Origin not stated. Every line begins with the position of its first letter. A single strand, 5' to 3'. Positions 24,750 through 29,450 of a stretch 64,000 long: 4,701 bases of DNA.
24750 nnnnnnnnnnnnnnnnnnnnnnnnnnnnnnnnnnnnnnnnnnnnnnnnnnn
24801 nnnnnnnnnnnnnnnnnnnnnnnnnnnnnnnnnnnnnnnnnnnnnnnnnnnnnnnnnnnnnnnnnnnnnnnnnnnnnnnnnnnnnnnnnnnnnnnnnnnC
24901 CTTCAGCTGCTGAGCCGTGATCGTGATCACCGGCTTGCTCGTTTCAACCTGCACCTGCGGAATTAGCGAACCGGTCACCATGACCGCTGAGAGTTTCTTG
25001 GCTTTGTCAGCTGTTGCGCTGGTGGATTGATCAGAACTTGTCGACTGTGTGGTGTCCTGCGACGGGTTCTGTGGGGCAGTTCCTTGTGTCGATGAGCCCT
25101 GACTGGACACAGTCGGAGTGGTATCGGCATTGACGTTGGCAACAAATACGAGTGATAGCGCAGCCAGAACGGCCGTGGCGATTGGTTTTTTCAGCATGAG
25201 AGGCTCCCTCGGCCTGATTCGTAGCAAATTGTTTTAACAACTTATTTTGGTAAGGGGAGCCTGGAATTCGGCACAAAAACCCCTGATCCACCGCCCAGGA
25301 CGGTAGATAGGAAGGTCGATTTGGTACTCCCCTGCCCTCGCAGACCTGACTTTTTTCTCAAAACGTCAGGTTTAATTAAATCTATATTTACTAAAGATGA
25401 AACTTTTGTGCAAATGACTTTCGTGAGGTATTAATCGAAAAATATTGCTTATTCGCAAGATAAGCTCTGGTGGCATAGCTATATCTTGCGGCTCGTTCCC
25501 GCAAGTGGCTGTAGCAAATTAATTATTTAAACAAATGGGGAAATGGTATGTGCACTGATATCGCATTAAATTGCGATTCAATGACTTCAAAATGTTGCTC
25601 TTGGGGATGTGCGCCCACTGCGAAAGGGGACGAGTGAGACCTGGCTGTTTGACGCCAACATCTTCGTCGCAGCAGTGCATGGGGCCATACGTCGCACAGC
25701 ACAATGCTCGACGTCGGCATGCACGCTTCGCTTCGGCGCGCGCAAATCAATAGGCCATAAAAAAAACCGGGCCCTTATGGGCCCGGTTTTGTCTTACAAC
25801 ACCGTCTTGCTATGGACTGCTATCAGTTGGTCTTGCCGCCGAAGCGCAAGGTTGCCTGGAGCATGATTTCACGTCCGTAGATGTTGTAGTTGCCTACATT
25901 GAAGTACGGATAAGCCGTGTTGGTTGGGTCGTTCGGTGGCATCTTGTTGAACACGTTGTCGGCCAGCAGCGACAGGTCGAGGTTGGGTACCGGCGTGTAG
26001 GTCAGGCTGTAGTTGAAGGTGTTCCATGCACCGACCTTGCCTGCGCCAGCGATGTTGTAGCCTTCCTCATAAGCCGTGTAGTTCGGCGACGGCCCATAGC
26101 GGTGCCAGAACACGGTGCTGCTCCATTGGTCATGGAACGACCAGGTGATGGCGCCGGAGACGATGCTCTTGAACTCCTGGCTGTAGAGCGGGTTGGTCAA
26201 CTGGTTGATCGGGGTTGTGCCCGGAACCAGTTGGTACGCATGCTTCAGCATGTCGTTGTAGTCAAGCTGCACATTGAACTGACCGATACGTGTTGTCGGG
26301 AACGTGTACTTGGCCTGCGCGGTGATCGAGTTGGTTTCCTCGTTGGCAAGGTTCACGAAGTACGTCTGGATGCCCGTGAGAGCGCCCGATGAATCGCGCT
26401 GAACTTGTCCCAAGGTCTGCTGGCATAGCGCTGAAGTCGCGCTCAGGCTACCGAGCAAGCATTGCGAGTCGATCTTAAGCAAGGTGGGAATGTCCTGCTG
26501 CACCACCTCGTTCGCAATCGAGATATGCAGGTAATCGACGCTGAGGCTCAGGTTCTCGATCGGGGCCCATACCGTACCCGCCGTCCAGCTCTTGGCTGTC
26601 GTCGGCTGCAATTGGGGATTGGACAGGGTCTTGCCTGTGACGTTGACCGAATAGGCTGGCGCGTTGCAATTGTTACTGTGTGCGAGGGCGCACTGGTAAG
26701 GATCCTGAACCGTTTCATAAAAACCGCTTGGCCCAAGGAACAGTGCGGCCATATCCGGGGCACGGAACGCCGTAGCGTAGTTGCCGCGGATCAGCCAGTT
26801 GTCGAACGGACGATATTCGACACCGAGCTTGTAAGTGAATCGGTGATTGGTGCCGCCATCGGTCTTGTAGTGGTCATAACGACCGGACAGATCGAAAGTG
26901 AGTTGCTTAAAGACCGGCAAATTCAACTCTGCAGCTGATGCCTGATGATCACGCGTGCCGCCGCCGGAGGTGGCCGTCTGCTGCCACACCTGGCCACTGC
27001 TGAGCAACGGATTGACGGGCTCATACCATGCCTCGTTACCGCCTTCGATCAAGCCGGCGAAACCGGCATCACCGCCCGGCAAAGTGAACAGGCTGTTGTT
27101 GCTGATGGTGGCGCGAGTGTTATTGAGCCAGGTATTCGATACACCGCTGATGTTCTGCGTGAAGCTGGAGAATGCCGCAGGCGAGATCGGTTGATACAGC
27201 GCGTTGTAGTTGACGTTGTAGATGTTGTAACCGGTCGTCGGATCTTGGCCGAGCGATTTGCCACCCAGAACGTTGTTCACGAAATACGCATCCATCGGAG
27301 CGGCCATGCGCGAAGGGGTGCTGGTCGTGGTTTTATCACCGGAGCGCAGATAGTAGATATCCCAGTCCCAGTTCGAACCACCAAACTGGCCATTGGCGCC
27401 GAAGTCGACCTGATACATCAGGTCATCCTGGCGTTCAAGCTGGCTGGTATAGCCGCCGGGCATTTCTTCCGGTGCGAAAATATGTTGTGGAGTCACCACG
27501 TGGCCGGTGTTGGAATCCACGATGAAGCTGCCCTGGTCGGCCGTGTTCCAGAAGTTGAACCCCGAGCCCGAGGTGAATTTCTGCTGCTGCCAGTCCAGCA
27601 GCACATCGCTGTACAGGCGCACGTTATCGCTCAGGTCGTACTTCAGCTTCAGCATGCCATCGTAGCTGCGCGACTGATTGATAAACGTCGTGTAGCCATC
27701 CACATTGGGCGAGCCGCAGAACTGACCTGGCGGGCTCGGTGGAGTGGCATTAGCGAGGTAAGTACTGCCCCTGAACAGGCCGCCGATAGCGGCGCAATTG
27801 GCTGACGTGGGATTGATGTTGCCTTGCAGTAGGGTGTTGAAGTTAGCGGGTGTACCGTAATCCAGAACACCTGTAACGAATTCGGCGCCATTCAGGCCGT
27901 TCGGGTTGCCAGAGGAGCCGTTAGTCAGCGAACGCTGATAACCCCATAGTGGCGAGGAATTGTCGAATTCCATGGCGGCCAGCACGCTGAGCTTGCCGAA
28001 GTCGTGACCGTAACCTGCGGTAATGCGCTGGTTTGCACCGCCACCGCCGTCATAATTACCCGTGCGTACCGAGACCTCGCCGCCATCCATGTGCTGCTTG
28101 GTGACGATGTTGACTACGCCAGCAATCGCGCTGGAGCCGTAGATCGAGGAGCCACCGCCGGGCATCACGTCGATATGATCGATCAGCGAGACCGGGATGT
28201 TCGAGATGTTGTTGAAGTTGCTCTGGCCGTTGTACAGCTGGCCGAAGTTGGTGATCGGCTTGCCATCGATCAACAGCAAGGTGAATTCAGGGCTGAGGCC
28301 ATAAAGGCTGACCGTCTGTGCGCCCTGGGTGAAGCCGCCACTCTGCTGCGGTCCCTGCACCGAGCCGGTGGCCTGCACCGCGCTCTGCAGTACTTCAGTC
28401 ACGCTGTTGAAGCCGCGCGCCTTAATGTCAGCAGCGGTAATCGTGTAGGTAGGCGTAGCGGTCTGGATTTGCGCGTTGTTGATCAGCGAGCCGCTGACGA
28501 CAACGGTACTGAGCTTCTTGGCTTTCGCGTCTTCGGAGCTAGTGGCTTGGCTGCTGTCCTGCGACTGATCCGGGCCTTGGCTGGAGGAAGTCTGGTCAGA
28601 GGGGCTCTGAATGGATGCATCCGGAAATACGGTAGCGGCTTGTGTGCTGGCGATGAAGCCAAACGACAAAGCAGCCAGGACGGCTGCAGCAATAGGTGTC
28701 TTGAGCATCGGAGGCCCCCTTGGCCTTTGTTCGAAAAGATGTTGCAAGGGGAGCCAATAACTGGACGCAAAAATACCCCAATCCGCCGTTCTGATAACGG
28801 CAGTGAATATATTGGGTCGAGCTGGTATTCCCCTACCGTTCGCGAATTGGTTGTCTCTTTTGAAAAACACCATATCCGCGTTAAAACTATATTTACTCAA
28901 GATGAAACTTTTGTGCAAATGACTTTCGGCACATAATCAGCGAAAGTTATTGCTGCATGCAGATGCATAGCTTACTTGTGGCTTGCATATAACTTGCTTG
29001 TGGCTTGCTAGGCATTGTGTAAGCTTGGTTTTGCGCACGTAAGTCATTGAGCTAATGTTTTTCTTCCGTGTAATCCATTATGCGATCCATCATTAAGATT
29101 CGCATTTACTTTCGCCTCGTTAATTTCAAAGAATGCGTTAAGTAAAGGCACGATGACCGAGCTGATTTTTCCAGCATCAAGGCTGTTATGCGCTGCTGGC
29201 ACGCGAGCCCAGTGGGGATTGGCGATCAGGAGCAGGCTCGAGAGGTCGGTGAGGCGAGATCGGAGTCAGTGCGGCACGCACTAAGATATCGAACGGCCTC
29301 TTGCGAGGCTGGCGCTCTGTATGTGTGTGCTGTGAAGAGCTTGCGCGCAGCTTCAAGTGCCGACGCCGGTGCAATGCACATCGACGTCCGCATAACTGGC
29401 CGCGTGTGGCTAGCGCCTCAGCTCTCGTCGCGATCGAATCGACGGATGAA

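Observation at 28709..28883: Shared SD-mimic / anti-SD / SD architecture in the ~180-nt leaders of both TBDR paralogs: candidate uncharacterised riboregulator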

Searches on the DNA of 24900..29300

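Call 4: search_rna_families(source=window, start=24900, end=29300, threshold=evalue, max_evalue=10, show_alignments=3)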
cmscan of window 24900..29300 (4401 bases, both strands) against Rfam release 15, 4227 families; matches with E-value up to 10: 7.
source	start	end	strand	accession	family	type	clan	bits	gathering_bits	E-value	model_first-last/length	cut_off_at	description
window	25288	25410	+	RF03103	RAGATH-34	Gene; sRNA;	-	21.3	60.7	8.7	1-107/107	no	RAGATH-34 RNA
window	25763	25790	-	RF04248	MIR7486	Gene; miRNA;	-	19.5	67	7.9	30-57/87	no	MIR7486 microRNA precursor family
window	28578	28697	+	RF02003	group-II-D1D4-4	Intron;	CL00102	19.4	49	0.31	1-138/138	no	Group II catalytic intron D1-D4-4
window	25752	25838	-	RF02502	Atu_C8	Gene; sRNA;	-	19.2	50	3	1-122/122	no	Rhizobiales sRNA Atu_C8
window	25757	25870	+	RF01808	MicX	Gene; sRNA;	-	18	75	1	1-194/194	no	MicX Vibrio cholerae sRNA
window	25759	25828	-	RF02784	SorX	Gene; sRNA;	-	16.8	46.6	1.8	1-73/73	no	Singlet oxygen resistance RNA X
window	27451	27530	-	RF01973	H19_2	Gene; lncRNA;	-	13.8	50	4.9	1-69/69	no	H19 conserved region 2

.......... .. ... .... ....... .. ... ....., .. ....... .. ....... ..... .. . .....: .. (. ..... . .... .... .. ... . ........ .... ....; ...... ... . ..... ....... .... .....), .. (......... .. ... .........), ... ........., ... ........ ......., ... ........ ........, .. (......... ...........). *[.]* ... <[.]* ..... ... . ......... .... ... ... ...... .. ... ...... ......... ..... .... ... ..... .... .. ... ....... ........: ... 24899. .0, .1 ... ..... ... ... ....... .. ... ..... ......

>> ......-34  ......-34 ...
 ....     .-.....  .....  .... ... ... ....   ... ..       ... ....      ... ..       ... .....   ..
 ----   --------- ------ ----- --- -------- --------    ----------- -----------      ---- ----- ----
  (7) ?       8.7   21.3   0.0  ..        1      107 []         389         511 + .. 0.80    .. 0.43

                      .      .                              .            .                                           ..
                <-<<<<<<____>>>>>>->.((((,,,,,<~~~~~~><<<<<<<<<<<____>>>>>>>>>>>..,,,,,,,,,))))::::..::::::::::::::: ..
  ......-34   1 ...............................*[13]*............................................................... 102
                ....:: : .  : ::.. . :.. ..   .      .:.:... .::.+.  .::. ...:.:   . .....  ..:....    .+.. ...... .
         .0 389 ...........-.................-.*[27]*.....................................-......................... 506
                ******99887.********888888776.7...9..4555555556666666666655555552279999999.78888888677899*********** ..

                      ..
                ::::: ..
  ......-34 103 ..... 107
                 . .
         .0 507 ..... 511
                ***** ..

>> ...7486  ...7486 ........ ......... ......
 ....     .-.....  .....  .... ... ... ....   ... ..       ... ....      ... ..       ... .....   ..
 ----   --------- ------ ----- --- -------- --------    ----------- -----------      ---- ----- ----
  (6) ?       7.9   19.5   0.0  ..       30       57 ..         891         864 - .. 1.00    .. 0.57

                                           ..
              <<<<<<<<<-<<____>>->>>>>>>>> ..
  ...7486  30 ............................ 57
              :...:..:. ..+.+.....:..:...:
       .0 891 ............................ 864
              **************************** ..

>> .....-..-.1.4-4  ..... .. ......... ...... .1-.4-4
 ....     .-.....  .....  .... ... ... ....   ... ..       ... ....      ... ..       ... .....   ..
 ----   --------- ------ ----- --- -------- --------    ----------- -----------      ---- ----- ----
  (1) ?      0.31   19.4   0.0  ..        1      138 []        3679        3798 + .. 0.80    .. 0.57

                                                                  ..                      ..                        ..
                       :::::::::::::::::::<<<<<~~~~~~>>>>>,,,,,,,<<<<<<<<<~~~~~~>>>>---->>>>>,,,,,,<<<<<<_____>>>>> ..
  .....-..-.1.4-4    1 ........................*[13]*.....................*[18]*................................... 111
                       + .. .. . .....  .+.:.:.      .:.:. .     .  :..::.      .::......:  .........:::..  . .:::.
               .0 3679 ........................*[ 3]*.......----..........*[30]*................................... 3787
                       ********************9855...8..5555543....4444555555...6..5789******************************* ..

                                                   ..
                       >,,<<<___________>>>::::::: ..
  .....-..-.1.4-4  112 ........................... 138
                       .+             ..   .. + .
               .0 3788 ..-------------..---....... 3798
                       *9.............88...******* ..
